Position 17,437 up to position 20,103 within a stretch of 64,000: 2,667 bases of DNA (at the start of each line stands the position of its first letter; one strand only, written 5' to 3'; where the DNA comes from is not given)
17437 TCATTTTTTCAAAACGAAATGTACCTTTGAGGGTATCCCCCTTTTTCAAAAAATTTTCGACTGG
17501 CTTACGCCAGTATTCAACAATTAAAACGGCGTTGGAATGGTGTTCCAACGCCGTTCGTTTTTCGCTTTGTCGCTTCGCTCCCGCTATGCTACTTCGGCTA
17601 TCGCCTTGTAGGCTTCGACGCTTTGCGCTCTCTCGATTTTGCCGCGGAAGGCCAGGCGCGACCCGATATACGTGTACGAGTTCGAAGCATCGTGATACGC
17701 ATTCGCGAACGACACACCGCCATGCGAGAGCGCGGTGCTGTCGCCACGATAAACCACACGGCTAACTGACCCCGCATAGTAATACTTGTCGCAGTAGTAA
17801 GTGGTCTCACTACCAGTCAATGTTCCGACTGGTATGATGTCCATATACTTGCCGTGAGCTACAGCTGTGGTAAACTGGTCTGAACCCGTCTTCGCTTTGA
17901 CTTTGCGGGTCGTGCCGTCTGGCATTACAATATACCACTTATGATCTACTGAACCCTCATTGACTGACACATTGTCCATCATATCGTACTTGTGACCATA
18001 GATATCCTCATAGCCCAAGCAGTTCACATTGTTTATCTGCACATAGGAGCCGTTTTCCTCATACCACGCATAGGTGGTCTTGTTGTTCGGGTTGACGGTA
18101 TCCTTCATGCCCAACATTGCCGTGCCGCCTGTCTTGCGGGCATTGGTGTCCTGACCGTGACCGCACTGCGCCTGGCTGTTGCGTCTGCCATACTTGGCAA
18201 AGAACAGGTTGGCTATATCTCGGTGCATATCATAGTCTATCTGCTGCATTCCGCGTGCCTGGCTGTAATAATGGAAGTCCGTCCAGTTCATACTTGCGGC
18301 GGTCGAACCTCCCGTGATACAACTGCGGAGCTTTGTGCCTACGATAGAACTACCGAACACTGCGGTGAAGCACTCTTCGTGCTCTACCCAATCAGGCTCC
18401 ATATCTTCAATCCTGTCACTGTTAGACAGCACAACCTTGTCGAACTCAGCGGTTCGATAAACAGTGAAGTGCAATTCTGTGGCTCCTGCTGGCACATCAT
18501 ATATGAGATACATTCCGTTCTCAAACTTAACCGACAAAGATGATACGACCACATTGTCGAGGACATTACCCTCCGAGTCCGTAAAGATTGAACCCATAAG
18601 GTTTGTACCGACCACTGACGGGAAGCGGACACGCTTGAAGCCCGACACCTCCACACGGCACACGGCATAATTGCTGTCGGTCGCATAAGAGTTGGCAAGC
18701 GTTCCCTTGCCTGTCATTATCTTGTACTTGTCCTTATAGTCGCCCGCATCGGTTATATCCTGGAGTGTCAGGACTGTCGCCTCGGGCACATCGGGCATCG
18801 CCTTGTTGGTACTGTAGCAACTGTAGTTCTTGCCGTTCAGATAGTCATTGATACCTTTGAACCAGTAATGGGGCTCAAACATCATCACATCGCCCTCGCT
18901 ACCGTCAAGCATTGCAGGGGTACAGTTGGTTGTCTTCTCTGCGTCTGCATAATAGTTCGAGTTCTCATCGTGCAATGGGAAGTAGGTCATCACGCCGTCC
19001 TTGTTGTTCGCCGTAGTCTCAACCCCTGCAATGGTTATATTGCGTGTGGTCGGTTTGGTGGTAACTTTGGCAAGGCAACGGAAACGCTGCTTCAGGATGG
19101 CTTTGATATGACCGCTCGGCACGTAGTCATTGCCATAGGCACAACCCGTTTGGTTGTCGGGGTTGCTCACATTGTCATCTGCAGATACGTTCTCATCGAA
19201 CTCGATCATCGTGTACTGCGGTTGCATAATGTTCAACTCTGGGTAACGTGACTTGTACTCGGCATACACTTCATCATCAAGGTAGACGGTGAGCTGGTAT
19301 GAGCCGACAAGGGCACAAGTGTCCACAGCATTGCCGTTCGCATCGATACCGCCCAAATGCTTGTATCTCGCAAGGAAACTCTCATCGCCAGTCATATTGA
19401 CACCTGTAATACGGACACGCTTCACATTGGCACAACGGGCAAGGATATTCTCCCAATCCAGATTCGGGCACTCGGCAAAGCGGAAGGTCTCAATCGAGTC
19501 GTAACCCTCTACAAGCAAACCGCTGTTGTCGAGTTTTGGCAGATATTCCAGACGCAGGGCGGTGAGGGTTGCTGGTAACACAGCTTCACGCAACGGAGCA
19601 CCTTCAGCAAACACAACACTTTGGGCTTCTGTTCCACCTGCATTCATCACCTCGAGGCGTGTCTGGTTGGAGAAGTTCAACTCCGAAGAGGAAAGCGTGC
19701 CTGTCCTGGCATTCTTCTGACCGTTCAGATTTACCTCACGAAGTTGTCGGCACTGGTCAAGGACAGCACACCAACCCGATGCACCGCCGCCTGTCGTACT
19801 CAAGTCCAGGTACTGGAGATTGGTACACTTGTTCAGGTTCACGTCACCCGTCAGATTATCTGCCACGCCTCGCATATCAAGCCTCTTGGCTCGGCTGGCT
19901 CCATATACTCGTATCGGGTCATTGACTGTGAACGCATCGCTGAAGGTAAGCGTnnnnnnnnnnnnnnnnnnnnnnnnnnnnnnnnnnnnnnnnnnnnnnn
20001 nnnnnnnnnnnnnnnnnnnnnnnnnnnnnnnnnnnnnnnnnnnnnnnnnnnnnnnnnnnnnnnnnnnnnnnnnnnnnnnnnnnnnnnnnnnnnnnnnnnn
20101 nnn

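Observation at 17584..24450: Giant 2288-aa DGR target combining LamG-like, CotH-like, LRR-like and C-type-lectin-like modules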

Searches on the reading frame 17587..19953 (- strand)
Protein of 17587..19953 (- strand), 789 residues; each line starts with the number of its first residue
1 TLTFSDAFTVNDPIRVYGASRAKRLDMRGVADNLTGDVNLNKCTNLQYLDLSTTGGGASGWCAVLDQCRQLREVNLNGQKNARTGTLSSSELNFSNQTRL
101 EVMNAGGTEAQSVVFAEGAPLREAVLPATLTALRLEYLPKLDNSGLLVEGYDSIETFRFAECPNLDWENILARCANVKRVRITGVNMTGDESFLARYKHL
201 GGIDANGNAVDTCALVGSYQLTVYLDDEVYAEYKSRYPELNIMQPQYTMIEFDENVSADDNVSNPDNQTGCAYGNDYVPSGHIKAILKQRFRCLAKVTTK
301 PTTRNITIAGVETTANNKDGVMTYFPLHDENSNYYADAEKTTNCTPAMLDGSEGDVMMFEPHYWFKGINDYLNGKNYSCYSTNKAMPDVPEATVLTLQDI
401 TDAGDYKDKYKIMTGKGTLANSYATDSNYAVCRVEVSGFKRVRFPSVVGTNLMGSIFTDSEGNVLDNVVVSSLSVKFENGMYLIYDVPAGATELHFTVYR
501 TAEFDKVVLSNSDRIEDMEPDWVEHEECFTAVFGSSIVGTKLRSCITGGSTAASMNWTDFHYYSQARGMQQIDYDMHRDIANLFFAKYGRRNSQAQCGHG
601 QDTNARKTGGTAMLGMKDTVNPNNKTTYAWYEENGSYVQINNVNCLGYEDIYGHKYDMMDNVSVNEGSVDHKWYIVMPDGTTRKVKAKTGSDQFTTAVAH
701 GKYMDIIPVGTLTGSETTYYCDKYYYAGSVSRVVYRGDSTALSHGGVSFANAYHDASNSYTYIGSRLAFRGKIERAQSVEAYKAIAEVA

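Call 58: predict_structure(alignment_id=A5)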
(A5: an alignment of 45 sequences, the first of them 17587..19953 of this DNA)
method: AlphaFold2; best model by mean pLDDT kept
length: 789 residues; sequences in the alignment: 45
mean_pLDDT: 86.4   pTM: 0.82
mean pLDDT of the five models: 86.4, 85.8, 84.5, 83.1, 82.6
residues with pLDDT >= 90: 452; 70-90: 246; 50-70: 60; < 50: 31
segments of 3 or more residues with pLDDT < 50: 653-655, 735-756
pLDDT, mean of each block of 10 residues (from residue 1): 70 56 85 85 90 85 89 93 83 94 93 94 95 95 94 95 93 94 92 91 90 93 88 94 94 87 92 94 95 96 83 88 97 96 95 95 96 95 95 96 96 94 95 97 91 91 95 86 96 96 89 95 95 87 83 76 91 88 90 74 68 88 68 84 84 59 78 85 85 82 90 70 65 48 34 43 75 97 88
secondary structure, 60 per line:
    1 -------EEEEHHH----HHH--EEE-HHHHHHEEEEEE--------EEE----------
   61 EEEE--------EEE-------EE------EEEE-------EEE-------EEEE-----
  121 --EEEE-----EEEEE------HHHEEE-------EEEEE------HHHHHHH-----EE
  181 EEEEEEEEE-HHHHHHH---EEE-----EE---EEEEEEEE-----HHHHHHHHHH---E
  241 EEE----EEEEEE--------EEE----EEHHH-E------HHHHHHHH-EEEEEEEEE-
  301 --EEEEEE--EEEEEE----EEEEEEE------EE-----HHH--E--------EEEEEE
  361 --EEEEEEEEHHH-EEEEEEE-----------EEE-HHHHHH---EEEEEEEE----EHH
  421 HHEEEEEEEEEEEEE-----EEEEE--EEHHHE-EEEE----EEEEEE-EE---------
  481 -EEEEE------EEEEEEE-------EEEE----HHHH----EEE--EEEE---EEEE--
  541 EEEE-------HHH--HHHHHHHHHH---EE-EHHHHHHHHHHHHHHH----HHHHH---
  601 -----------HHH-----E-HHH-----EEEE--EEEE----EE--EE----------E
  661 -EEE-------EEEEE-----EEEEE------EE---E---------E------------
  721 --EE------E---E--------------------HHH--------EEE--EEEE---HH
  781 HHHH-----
elements in order (helices of 4 or more, strands of 3 or more residues): E8-11 E24-26 H28-33 E34-39 E48-50 E61-64 E73-75 E91-94 E102-104 E112-115 E123-126 E132-136 E146-148 E156-160 H167-173 E179-189 H191-197 E201-203 E214-221 H227-236 E240-243 E248-253 E262-264 H282-289 E291-299 E303-308 E311-316 E321-327 E355-360 E363-370 E375-381 E393-395 H397-402 E406-413 H419-422 E423-435 E441-445 E455-458 E463-468 E482-486 E493-499 E507-510 H515-518 E523-525 E528-531 E535-538 E541-544 H557-566 H574-588 H593-597 E630-633 E636-639 E662-664 E672-676 E682-686 E767-769 E772-775 H779-784

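Call 60: fold_search(model_id=the predicted structure, library=pdb)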
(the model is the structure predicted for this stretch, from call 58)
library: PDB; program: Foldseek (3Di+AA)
matches with E <= 10: 886; with E <= 0.001: 0
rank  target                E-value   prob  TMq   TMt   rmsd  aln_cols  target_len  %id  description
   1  5w6h_A                1.1e-03  0.23  0.09  0.10  22.2       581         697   10  Crystal structure of Bacteriophage CBA120 tailspike protein 4 enzymatically active domain (TSP4dN, orf213) (released 2018-10-24)
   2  8iqe_D                1.6e-03  0.30  0.11  0.14  20.1       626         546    9  Crystal structure of tetrameric K2-2 TSP (released 2024-02-21)
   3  7lzj_A                1.6e-03  0.25  0.10  0.11  23.3       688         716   10  DpK2 bacteriophage tail spike depolymerase (released 2021-08-25)
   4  8iq5_D                2.5e-03  0.23  0.09  0.12  21.9       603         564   11  Crystal structure of trimeric K2-2 TSP (released 2024-02-21)
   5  8iqe_A                2.7e-03  0.14  0.09  0.10  21.4       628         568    9  Crystal structure of tetrameric K2-2 TSP (released 2024-02-21)
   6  7vz3_B                3.3e-03  0.12  0.06  0.06  25.2       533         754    9  Cryo-EM structure of Depo32, a Klebsiella phage depolymerase targets the K2 serotype K. pneumoniae (released 2023-08-30)
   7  8cdj_F                3.8e-03  0.90  0.11  0.21  13.0       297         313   12  CAND1 b-hairpin++-SCF-SKP2 CAND1 rolling SCF engaged (released 2023-04-19)
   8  7vyv_A                4.8e-03  0.12  0.06  0.07  25.5       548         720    9  Cryo-EM structure of Depo32, a Klebsiella phage depolymerase targets the K2 serotype K. pneumoniae (released 2023-08-30)
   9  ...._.                5.3e-03  0.85  0.11  0.18  14.3       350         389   13  Crystal structure of GGTase3-FBXL2-SKP1 complex (released 2019-06-26)
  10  8iq5_A                5.6e-03  0.16  0.09  0.11  21.8       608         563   10  Crystal structure of trimeric K2-2 TSP (released 2024-02-21)
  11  8iq9_B                6.5e-03  0.18  0.09  0.12  21.9       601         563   10  Crystal structure of trimeric K2-2 TSP in complex with tetrasaccharide and octasaccharide (released 2024-02-21)
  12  4qaw_B                7.5e-03  0.44  0.11  0.15  19.4       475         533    8  Structure of modular Xyn30D from Paenibacillus barcinonensis (released 2014-10-08)
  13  8iqe_C                7.5e-03  0.10  0.08  0.10  21.5       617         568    9  Crystal structure of tetrameric K2-2 TSP (released 2024-02-21)
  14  7vz3_A                8.3e-03  0.18  0.11  0.11  22.2       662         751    9  Cryo-EM structure of Depo32, a Klebsiella phage depolymerase targets the K2 serotype K. pneumoniae (released 2023-08-30)
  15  7b5l_T                8.7e-03  0.84  0.11  0.21  12.3       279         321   12  Ubiquitin ligation to F-box protein substrates by SCF-RBR E3-E3 super-assembly: NEDD8-CUL1-RBX1-SKP1-SKP2-CKSHS1-Cycli (released 2021-02-10)
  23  3km5_B                4.0e-02  0.44  0.08  0.24  12.8       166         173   13  Crystal Structure Analysis of the K2 Cleaved Adhesin Domain of Lys-gingipain (Kgp) (released 2010-03-31)
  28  2vnr                  4.9e-02  0.66  0.08  0.26  13.0       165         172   11  Family 51 carbohydrate binding module from a family 98 glycoside hydrolase produced by Clostridium perfringens. (released 2008-02-19)
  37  3nqh                  6.6e-02  0.28  0.10  0.16  16.7       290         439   10  Crystal structure of a glycosyl hydrolase (BT_2959) from BACTEROIDES THETAIOTAOMICRON VPI-5482 at 2.11 A resolution (released 2010-07-28)
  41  3mlh_B                8.1e-02  0.33  0.09  0.22  11.9       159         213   11  Crystal structure of the 2009 H1N1 influenza virus hemagglutinin receptor-binding domain (released 2010-12-01)
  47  3km5_A                9.8e-02  0.21  0.07  0.21  13.0       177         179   12  Crystal Structure Analysis of the K2 Cleaved Adhesin Domain of Lys-gingipain (Kgp) (released 2010-03-31)
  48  2wzp_P                9.8e-02  0.07  0.07  0.15  21.6       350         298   10  Structures of Lactococcal Phage p2 Baseplate Shed Light on a Novel Mechanism of Host Attachment and Activation in Siph (released 2010-02-16)
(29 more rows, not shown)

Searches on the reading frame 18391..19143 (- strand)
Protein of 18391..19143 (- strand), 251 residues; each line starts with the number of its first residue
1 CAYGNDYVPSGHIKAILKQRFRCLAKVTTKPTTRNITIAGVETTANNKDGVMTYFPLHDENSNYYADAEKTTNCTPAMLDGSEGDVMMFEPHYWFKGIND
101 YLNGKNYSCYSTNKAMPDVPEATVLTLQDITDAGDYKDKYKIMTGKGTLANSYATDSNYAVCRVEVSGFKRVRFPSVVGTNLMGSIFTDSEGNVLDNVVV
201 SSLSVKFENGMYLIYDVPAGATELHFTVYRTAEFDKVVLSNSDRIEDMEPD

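Call 85: search_protein_families(library=pfam, proteins=[window:18391-19143:-], max_evalue=0.1)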
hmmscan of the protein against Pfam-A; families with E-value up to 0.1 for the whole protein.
window:18391-19143:- (251 aa): 1 family
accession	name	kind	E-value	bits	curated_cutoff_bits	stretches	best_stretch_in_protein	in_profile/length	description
PF16161.11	DUF4867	-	0.047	13.6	28.7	1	94-172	69-148/201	Domain of unknown function (DUF4867)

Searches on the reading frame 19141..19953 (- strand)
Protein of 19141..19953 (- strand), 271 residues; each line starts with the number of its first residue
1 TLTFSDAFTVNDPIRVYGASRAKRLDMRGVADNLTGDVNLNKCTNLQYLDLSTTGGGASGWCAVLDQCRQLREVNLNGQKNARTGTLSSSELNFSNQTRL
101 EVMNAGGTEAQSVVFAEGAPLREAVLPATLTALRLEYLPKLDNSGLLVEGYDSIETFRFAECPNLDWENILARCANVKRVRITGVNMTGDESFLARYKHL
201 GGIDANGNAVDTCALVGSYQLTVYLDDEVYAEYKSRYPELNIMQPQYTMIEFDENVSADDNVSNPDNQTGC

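Call 66: search_solved_structures(query=A6, max_evalue=1, show_alignments=1)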
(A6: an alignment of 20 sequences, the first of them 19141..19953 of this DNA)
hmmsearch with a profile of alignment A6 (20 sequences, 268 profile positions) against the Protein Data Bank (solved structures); distinct sequences matched with E-value up to 1: 85 (the best 60 are shown).
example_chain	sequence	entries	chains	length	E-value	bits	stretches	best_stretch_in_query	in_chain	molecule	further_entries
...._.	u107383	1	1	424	2.2e-09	40.5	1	43-166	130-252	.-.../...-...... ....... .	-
7crb_A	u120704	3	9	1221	3e-09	40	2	16-162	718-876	NAD+ hydrolase (NADase)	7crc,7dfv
4li2_A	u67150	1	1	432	6.5e-06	29.1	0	40-112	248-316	Leucine-rich repeat-containing G-protein coupled receptor 4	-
8glv_EM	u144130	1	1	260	6.9e-06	29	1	69-167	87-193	Dynein regulatory complex subunit 6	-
6fif_A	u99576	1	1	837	8.5e-06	28.7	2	30-103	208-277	Protein BRASSINOSTEROID INSENSITIVE 1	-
28wb_A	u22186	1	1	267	8.6e-06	28.7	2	19-103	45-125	Protein STRUBBELIG-RECEPTOR FAMILY 6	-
7y1r_E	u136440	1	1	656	8.7e-06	28.7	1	37-103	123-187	Transforming growth factor beta activator LRRC33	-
4u7l_A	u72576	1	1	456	8.8e-06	28.7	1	20-113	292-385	Leucine-rich repeats and immunoglobulin-like domains protein 1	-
4m7e_A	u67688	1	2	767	8.9e-06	28.7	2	30-103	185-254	Protein BRASSINOSTEROID INSENSITIVE 1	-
3rgx_A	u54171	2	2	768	9e-06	28.7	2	30-103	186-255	Protein BRASSINOSTEROID INSENSITIVE 1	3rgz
3riz_A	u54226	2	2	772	1.1e-05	28.4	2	30-103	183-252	Protein BRASSINOSTEROID INSENSITIVE 1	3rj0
4lsa_A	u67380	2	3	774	1.1e-05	28.4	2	30-103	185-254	Protein BRASSINOSTEROID INSENSITIVE 1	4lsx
9kkx_C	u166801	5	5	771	1.1e-05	28.3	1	62-195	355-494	F-box protein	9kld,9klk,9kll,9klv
4li1_B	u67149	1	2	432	1.3e-05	28.2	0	40-112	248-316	Leucine-rich repeat-containing G-protein coupled receptor 4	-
9s87_A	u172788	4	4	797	1.6e-05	27.8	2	30-103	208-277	Protein BRASSINOSTEROID INSENSITIVE 1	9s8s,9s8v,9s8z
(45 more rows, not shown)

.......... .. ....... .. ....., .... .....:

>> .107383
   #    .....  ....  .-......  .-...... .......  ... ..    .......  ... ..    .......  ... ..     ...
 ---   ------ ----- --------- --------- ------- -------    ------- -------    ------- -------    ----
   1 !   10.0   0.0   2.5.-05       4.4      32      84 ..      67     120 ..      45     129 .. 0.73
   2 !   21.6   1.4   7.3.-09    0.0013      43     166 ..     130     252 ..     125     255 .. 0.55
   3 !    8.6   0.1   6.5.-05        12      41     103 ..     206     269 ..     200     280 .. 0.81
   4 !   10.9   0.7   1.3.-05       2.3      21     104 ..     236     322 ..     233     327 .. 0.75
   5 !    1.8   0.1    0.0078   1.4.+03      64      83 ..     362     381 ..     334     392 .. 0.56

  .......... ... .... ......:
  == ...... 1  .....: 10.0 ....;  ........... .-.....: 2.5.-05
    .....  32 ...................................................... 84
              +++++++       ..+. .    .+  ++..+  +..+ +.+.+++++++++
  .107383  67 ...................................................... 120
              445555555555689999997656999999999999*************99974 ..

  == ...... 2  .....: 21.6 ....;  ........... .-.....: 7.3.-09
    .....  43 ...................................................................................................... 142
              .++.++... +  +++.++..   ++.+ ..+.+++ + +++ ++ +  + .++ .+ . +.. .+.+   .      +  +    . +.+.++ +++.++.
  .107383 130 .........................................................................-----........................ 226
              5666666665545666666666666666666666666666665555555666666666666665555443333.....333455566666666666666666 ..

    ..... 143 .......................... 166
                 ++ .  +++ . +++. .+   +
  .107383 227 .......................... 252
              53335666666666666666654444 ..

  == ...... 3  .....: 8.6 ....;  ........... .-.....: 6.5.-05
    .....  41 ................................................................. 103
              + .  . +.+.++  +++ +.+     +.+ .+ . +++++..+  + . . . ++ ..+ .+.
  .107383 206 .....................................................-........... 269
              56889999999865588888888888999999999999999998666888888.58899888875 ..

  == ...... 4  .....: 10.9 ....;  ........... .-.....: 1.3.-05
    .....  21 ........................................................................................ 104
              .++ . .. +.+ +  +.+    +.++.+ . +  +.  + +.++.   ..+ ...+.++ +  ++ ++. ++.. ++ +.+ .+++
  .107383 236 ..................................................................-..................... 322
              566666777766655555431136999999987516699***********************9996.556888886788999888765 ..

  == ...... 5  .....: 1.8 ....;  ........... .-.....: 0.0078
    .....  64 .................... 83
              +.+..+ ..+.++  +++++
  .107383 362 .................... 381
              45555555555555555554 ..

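Call 67: search_protein_families(library=pfam, alignment_id=A6, max_evalue=0.1)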
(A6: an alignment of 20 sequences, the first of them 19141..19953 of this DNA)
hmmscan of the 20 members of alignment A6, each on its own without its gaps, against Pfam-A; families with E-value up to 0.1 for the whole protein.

A. member 1, window:19141-19953:- (271 aa): 3 families
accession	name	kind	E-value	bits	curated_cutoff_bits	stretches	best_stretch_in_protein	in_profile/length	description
PF12799.13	LRR_4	-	0.0057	17.3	27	0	34-53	13-32/44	Leucine Rich repeats (2 copies)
PF24278.2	HVO_0513_N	-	0.013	15.5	29.8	1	169-238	5-72/134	HVO_0513, N-terminal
PF12032.13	CLIP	-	0.044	14.4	20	0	53-82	2-32/54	Regulatory CLIP domain of proteinases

B. families by the number of members that match (of 20 scanned): 13 families
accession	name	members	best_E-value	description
PF23952.1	LRR_EndoS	10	1.3e-05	Endo-beta-N-acetylglucosaminidase EndoS LRR domain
PF12799.13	LRR_4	10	3.1e-05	Leucine Rich repeats (2 copies)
PF25019.1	LRR_R13L1-DRL21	2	0.014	R13L1/DRL21 LRRs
PF13516.12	LRR_6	1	0.0011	Leucine Rich repeat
PF23622.1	LRR_At1g61320_AtMIF1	1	0.0046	At1g61320/AtMIF1, LRR domain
PF24278.2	HVO_0513_N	1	0.013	HVO_0513, N-terminal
PF24758.1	LRR_At5g56370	1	0.024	FBD-associated F-box protein At5g56370, LRR repeats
PF13855.12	LRR_8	1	0.025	Leucine rich repeat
PF20501.3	MbhE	1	0.042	MBH, subunit E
PF07735.22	FBA_2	1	0.042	F-box associated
PF12032.13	CLIP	1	0.044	Regulatory CLIP domain of proteinases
PF11585.13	Stomoxyn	1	0.054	Insect antimicrobial peptide, stomoxyn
PF23247.1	LRR_RPS2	1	0.065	Plant disease resistance protein RPS2-like, leucine-rich repeats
